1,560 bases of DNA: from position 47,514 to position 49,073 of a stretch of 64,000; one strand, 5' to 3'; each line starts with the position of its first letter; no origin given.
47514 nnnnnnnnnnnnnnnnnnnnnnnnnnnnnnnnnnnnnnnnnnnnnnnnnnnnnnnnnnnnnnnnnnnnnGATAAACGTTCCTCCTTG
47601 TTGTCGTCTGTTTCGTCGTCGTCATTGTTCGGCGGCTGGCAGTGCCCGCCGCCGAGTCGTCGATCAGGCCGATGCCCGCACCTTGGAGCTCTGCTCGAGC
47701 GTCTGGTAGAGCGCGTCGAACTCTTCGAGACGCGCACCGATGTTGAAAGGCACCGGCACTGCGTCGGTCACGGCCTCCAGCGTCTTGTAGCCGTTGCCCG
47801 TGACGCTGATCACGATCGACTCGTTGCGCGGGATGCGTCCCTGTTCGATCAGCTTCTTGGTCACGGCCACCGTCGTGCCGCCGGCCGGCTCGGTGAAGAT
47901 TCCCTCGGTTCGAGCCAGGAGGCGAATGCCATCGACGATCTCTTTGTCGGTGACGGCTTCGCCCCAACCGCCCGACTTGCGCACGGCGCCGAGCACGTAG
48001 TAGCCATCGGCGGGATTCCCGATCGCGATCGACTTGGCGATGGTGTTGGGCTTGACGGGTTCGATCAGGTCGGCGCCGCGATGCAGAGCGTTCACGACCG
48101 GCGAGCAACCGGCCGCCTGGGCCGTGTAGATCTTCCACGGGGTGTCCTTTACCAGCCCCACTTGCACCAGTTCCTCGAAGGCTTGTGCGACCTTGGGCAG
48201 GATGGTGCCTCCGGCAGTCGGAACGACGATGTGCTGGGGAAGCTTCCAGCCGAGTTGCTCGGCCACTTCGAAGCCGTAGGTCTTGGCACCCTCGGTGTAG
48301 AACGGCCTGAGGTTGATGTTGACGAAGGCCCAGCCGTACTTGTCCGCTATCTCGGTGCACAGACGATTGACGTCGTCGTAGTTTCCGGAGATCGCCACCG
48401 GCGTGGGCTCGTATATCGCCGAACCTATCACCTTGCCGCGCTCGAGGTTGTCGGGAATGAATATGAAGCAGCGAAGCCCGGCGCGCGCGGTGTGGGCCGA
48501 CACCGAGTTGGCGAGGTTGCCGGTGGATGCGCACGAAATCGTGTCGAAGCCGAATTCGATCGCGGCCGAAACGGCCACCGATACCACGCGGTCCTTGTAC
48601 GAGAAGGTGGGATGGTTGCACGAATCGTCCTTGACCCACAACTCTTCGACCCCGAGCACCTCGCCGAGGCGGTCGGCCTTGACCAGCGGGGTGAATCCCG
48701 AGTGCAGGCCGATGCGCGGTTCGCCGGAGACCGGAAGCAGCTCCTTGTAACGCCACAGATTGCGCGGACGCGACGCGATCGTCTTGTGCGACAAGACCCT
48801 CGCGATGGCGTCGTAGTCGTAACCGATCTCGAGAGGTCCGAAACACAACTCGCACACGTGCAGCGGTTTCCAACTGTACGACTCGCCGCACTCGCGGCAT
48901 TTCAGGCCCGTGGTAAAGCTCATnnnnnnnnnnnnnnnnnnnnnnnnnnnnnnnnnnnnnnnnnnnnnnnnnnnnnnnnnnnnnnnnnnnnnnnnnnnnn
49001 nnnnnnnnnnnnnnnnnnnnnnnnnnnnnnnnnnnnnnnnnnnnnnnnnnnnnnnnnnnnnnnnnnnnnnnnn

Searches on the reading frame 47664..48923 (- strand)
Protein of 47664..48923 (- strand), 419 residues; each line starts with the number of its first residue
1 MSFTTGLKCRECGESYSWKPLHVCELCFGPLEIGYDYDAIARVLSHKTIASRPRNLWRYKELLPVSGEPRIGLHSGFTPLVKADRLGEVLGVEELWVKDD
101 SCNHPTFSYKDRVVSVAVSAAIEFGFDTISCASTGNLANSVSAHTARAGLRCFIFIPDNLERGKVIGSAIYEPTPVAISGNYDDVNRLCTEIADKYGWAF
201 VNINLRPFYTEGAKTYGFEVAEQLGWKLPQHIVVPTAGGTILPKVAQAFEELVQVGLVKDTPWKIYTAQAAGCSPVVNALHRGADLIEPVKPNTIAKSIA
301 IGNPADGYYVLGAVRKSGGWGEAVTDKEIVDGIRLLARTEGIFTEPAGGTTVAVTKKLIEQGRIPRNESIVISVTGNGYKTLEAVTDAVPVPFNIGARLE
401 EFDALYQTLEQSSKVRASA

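Call 7: search_protein_families(library=pfam, proteins=[window:47664-48923:-], max_evalue=0.01)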
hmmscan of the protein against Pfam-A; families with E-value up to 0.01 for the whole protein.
window:47664-48923:- (419 aa): 2 families
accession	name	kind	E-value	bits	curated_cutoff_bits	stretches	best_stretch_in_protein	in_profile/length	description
PF00291.31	PALP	-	2.1e-65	221.4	35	1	73-376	3-295/295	Pyridoxal-phosphate dependent enzyme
PF05810.19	NinF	-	0.00017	21.8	27.5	1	8-32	1-25/25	NinF protein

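Call 8: search_protein_families(library=ncbifam, proteins=[window:47664-48923:-], max_evalue=0.01)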
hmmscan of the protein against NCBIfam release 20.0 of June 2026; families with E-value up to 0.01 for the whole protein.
window:47664-48923:- (419 aa): 42 families (the best 25 are shown)
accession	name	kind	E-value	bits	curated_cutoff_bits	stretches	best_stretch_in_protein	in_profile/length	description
NF006050.0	PRK08197.1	equivalog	4.6e-90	302.3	303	1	2-390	4-393/406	threonine synthase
TIGR00260.1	thrC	equivalog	9.4e-81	271.6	167.1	1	57-381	2-338/340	threonine synthase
NF004170.0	PRK05638.1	equivalog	1.5e-58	198.4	421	1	7-382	2-359/442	threonine synthase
NF005035.0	PRK06450.1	equivalog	9.8e-40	136.4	301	1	8-381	5-337/338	threonine synthase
NF006205.0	PRK08329.1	equivalog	1.4e-36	126.2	358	1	7-381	2-346/347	threonine synthase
NF004996.0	PRK06381.1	equivalog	6.2e-36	124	266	1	76-377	14-317/319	threonine synthase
TIGR03844.1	cysteate_syn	equivalog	6.9e-17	61.3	324.9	1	7-388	3-389/398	cysteate synthase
TIGR01127.1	ilvA_1Cterm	equivalog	8.1e-15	54.7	378.75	1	78-376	1-283/380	threonine ammonia-lyase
NF006390.0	PRK08639.1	equivalog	1.1e-11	44.3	421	1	78-377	26-313/418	threonine ammonia-lyase IlvA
NF006455.0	PRK08813.1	equivalog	2.1e-11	43.7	489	1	77-250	39-201/374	threonine dehydratase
NF052482.1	sulfolyase_CuyA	equivalog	2.8e-11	42.8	450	2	69-160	7-101/332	D-cysteate sulfo-lyase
NF040741.1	ornith_OrtB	equivalog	3.5e-11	42.2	550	1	95-154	84-142/464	2-amino-4-oxopentanoate thiolase subunit OrtB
NF005600.0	PRK07334.1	equivalog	6.7e-11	41.4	496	1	78-354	29-290/408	threonine ammonia-lyase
TIGR01124.1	ilvA_2Cterm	equivalog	7.3e-11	41.3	411.3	1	78-253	18-191/499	threonine ammonia-lyase, biosynthetic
NF006058.0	PRK08206.1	equivalog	4.1e-10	38.7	276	1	128-202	118-192/402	diaminopropionate ammonia-lyase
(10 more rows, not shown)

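Call 19: find_homologous_proteins(query=window:47664-48923:-, max_evalue=1e-30)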
Query window:47664-48923:- (419 aa): 8000 proteins with E <= 1e-30 among 8000 candidates; the best 120 are listed.
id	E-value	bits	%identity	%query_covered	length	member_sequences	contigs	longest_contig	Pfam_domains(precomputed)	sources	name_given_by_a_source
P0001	2.2e-284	961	100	100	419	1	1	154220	PF00291.32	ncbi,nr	ncbi:MAG: threonine synthase [Deltaproteobacteria bacterium]|nr:threonine synthase [Deltaproteobacte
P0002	5.5e-267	903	93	100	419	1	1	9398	PF00291.32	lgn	-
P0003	1.6e-266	902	94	98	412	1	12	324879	PF00291.32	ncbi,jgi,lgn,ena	-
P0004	1.7e-266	902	93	100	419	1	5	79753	PF00291.32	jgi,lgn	-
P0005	6.1e-252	854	87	98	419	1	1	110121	PF00291.32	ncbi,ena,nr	ncbi:MAG TPA: threonine synthase [Candidatus Binatia bacterium]|nr:threonine synthase [Candidatus Bi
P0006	8.2e-252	854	87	100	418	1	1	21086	PF00291.32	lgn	-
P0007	3.9e-246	835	86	100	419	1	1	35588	PF00291.32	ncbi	-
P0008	3.8e-244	828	84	100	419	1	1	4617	PF00291.32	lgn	-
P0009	4.4e-244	828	84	100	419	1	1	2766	PF00291.32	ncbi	ncbi:MAG: threonine synthase [Candidatus Binatia bacterium]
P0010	1.6e-243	826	84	100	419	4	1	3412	PF00291.32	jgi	jgi:threonine synthase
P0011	4.4e-243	825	85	100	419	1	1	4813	PF00291.32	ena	-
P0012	1.1e-242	823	84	100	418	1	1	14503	PF00291.32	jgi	jgi:threonine synthase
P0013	1.7e-241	820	84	99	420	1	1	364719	PF00291.32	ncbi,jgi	ncbi:MAG TPA: threonine synthase [Candidatus Binatia bacterium]|jgi:threonine synthase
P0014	2.3e-241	819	83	100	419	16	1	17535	PF00291.32,PF05810.20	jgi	jgi:threonine synthase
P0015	2.6e-241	819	83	100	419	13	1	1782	PF00291.32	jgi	jgi:threonine synthase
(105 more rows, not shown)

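Call 21: find_related_loci(query=A1, collection=genome_contigs, flank=6000)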
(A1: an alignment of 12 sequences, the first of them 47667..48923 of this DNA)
Query A1 (419 aa) in genome_contigs; peptide patterns used: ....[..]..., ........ (x = any residue, [..] = any of these).
600 stretches matched a pattern (row limit reached: there are more); 600 encode a relative of the query (tblastn E <= 1e-3); the best 80 are kept; 80 distinct loci.
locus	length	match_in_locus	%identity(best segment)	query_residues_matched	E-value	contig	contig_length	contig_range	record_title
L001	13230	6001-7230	82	1-410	0e+0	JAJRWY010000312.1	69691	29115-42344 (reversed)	MAG: Candidatus Binatota bacterium isolate Dive96_bin2.95 k141_5025249, whole genome shotgun sequence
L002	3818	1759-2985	81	1-409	0e+0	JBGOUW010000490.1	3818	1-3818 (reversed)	MAG: Candidatus Binatia bacterium isolate OBJ_0618_7090110_13 k141_7371293_length_3818_cov_14.9067, whole genome shotgun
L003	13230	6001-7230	81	1-409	0e+0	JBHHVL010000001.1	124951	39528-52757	MAG: Candidatus Binatia bacterium isolate S.4.sp2_bin.36 NODE_7_length_124951_cov_6.746333, whole genome shotgun sequenc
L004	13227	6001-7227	80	1-409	0e+0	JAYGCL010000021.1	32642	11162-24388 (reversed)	MAG: Deltaproteobacteria bacterium isolate OC6_4000m_MAG_306 OC6_4000m_contig_809279, whole genome shotgun sequence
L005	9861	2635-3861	77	1-409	0e+0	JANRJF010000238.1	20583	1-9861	MAG: Deltaproteobacteria bacterium isolate bins.329 k141_2547002, whole genome shotgun sequence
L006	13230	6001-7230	75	1-410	0e+0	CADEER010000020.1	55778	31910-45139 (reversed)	uncultured bacterium isolate Bacteria sp. RBC016 genome assembly, contig: MAG016_20, whole genome shotgun sequence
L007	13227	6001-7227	71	1-409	0e+0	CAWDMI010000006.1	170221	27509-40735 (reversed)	MAG: uncultured delta proteobacterium isolate MFD04944.bin.2.54 genome assembly, contig: contig_51035, whole genome shot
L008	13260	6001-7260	70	1-419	0e+0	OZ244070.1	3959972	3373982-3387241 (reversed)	MAG: uncultured Candidatus Binatia bacterium isolate f57e87d9-6197-413a-b43d-c6892e6158a2 genome assembly, chromosome: 1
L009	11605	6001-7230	70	1-409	0e+0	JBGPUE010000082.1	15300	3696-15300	MAG: Candidatus Binataceae bacterium isolate OBJ1_062018_110_50 k141_2484999_length_15300_cov_15.6410, whole genome shot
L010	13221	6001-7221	67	1-407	0e+0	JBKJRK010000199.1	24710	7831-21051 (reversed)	MAG: Tepidisphaeraceae bacterium isolate ant_bin.532 k117_6035926, whole genome shotgun sequence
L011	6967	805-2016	68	1-405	0e+0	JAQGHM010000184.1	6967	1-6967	MAG: Phycisphaerales bacterium isolate RYN_433 scaffold_1833057, whole genome shotgun sequence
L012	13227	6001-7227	69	1-409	0e+0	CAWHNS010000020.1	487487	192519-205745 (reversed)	MAG: uncultured delta proteobacterium isolate MFD09222.bin.2.29 genome assembly, contig: contig_73075, whole genome shot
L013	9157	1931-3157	69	1-409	0e+0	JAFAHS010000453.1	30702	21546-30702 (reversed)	MAG: Deltaproteobacteria bacterium isolate CP_BE_BS_27 BE_BS_k147_10145788, whole genome shotgun sequence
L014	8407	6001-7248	65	1-419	0e+0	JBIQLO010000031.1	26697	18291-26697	MAG: Planctomycetaceae bacterium isolate mag.53g NODE_1308_length_26697, whole genome shotgun sequence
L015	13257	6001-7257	68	1-419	0e+0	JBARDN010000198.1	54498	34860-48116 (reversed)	MAG: Candidatus Binataceae bacterium isolate MFD06347_ilm_asm_bin10 k127_120445, whole genome shotgun sequence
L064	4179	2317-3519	59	1-402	4e-170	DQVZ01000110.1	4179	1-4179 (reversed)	MAG TPA_asm: Aquifex aeolicus isolate SZUA-1538 k95_147715, whole genome shotgun sequence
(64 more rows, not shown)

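Call 30: find_encoding_contigs(protein=P0001, flank=6000, max_places=3)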
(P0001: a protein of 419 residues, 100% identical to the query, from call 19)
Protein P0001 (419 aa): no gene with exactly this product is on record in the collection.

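Call 33: search_solved_structures(query=window:47667-48923:-, max_evalue=1e-10)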
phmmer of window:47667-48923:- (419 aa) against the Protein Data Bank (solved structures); distinct sequences matched with E-value up to 1e-10: 5.
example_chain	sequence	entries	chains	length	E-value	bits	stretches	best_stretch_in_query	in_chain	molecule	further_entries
6cgq_A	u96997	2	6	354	1.3e-54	189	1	56-388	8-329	Threonine synthase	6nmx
1uim_A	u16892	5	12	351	6e-53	183.5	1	52-402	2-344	Threonine Synthase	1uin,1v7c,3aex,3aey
2zsj_A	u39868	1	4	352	2.7e-51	178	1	57-395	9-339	Threonine synthase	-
2d1f_A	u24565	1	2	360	2.1e-45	158.7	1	55-388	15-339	Threonine synthase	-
1e5x_A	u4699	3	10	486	5.3e-28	101.3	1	55-385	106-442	THREONINE SYNTHASE | THREONINE SYNTHASE 1, CHLOROPLASTIC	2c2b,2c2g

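Call 54: search_dna_similar(query=window:47667-48923:-, collection=plasmids, mode=protein, max_evalue=1e-40, max_rows=25)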
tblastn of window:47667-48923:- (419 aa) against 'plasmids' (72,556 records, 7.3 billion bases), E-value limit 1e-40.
Records with a match: 64; places in all: 66; records where one place covers at least 80% of the query: 55.
Best place of each record, by identity: <60% 64.
By first word of the organism name: Azospirillum 10; Natrinema 6; Haloarcula 6; Acinetobacter 4; Haladaptatus 3; Haloferax 3; Natribaculum 3; Priestia 3; Halostella 2; Haloterrigena 2; and 20 more.
By predicted mobility (MOB-suite, as given by PLSDB): non-mobilizable 55; mobilizable 8; conjugative 1.
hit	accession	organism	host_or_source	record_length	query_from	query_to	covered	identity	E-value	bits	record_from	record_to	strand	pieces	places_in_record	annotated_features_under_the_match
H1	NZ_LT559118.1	Nonomuraea gerenzanensis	-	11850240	7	385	90%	53.2%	7e-120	390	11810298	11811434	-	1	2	none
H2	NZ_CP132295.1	Natronococcus sp. AD-5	cell culture,sediment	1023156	1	403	96%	38.1%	1e-67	240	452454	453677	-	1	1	record has no annotation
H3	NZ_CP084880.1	Natrinema halophilum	pure culture,salt mine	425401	1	407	97%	37.4%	5e-66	235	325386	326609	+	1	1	thrC: threonine synthase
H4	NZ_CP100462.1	Salinigranum marinum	cell culture,Saline soil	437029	1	408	97%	37.1%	5e-68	241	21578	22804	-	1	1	thrC: threonine synthase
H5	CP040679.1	Halostella pelagica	pure culture,isolated from salted brown ...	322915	1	406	97%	37.3%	3e-65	233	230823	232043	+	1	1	record has no annotation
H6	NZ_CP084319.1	Haloterrigena alkaliphila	Salt lake,Salt lake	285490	1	406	97%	37.3%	4e-65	233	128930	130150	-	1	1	thrC: threonine synthase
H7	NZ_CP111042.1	Haladaptatus caseinilyticus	cell culture,sediment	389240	1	388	93%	39.0%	2e-64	231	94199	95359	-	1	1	thrC: threonine synthase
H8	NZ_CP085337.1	Haladaptatus halobius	cell culture,saline soil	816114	1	410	98%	36.7%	2e-66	237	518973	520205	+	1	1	thrC: threonine synthase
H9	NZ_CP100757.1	Natrinema gelatinilyticum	marine sediment,sediment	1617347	1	407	97%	37.0%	5e-62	224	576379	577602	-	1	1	record has no annotation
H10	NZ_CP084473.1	Natrinema sp. DC36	cell culture,sediment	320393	1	406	97%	37.0%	4e-64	230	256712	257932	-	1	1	thrC: threonine synthase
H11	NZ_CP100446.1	Natrinema caseinilyticum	marine sediment,sediment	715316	1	403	96%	37.0%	5e-61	221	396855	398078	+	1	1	thrC: threonine synthase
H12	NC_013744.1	Haloterrigena turkmenica DSM 5511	-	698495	1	410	98%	36.2%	5e-63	226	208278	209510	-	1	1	thrC: threonine synthase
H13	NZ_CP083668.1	Haloprofundus halobius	cell culture,salt lake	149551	7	411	97%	36.6%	2e-61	222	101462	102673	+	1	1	thrC: threonine synthase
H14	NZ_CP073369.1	Haloarcula sinaiiensis ATCC 33800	cell culture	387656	1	413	99%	35.9%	3e-65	233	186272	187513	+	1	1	thrC: threonine synthase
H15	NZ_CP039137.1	Haloarcula marismortui ATCC 43049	Cell culture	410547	1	413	99%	35.9%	3e-65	233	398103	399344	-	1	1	thrC: threonine synthase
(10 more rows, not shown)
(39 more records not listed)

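Call 55: get_annotated_region(hit=H1, flank=5000)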
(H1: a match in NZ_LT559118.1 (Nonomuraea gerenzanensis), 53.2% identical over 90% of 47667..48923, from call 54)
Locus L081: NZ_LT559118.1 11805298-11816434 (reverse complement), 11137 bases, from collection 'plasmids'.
description: Nonomuraea gerenzanensis isolate nono1 plasmid I, complete sequence
organism: Nonomuraea gerenzanensis (NCBI taxid 93944)
taxonomy: Bacteria; Actinomycetota; Actinomycetes; Streptosporangiales; Streptosporangiaceae; Nonomuraea; Nonomuraea gerenzanensis
host: -; source: -; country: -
typing (MOB-suite, as given by PLSDB): non-mobilizable
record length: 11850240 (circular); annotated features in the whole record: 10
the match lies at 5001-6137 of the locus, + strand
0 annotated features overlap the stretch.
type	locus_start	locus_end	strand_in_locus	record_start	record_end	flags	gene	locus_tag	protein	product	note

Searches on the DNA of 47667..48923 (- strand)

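Call 22: search_rna_families(sources=[L001, L003, L004, L005, L006, L007, L008, L009, L012, L013, L015], threshold=gathering)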
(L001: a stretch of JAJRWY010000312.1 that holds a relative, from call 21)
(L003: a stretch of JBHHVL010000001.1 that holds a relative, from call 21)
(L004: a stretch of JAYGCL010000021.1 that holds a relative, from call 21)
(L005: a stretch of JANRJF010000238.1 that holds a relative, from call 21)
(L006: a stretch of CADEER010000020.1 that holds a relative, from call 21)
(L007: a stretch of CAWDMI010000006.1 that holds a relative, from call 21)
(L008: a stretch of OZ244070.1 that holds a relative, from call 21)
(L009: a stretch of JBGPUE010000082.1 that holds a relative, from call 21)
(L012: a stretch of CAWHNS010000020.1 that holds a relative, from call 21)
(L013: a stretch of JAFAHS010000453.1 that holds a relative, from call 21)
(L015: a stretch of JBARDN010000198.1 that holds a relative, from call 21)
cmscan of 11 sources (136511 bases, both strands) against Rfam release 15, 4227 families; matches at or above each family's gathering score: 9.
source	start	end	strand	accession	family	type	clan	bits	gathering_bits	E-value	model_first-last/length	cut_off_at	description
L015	5057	5172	+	RF00162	SAM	Cis-reg; riboswitch;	CL00012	89.3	44.4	1.4e-19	1-108/108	no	SAM riboswitch aptamer (S box leader)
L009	5059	5174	+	RF00162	SAM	Cis-reg; riboswitch;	CL00012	85.1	44.4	2.2e-18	1-108/108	no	SAM riboswitch aptamer (S box leader)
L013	1004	1119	+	RF00162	SAM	Cis-reg; riboswitch;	CL00012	83.7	44.4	5.7e-18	1-108/108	no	SAM riboswitch aptamer (S box leader)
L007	5018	5128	+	RF00162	SAM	Cis-reg; riboswitch;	CL00012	82.1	44.4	1.6e-17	1-108/108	no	SAM riboswitch aptamer (S box leader)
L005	1702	1823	+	RF00162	SAM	Cis-reg; riboswitch;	CL00012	81.8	44.4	2e-17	1-108/108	no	SAM riboswitch aptamer (S box leader)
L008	5056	5158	+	RF00162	SAM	Cis-reg; riboswitch;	CL00012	81.7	44.4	2.2e-17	1-108/108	no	SAM riboswitch aptamer (S box leader)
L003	5114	5225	+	RF00162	SAM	Cis-reg; riboswitch;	CL00012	77.6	44.4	3.5e-16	1-108/108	no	SAM riboswitch aptamer (S box leader)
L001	5021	5171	+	RF00162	SAM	Cis-reg; riboswitch;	CL00012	75.8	44.4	1.2e-15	1-108/108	no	SAM riboswitch aptamer (S box leader)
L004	5086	5204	+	RF00162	SAM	Cis-reg; riboswitch;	CL00012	70.9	44.4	3e-14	1-108/108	no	SAM riboswitch aptamer (S box leader)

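Call 42: search_rna_families(sources=[L026, L027, L028, L030, L036, L041, L043, L054, L061, L065, L070, L071], threshold=gathering)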
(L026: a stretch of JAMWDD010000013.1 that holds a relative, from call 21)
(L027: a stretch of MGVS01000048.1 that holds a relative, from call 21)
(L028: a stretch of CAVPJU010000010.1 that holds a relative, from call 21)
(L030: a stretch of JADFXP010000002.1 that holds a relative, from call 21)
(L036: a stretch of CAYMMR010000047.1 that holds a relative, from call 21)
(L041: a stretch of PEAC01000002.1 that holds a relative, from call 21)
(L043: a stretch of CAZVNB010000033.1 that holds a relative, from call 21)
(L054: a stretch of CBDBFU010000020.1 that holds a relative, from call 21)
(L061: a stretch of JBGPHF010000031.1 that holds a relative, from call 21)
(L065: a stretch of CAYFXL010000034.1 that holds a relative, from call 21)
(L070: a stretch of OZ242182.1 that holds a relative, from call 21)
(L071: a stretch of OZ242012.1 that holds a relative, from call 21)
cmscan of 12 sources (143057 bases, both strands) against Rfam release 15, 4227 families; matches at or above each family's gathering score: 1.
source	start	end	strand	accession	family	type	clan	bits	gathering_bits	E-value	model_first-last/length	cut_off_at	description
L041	10058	10131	-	RF00005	tRNA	Gene; tRNA;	CL00001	72.9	29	1.1e-13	1-71/71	no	tRNA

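Call 56: search_rna_families(source=L081, threshold=gathering, show_alignments=1)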
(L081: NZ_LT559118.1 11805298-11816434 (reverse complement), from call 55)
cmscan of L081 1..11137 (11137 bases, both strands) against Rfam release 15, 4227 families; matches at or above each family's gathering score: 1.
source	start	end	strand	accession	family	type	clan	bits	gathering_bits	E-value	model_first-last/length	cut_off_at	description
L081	4816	4957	+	RF00162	SAM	Cis-reg; riboswitch;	CL00012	68.7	44.4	1.1e-14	1-108/108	no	SAM riboswitch aptamer (S box leader)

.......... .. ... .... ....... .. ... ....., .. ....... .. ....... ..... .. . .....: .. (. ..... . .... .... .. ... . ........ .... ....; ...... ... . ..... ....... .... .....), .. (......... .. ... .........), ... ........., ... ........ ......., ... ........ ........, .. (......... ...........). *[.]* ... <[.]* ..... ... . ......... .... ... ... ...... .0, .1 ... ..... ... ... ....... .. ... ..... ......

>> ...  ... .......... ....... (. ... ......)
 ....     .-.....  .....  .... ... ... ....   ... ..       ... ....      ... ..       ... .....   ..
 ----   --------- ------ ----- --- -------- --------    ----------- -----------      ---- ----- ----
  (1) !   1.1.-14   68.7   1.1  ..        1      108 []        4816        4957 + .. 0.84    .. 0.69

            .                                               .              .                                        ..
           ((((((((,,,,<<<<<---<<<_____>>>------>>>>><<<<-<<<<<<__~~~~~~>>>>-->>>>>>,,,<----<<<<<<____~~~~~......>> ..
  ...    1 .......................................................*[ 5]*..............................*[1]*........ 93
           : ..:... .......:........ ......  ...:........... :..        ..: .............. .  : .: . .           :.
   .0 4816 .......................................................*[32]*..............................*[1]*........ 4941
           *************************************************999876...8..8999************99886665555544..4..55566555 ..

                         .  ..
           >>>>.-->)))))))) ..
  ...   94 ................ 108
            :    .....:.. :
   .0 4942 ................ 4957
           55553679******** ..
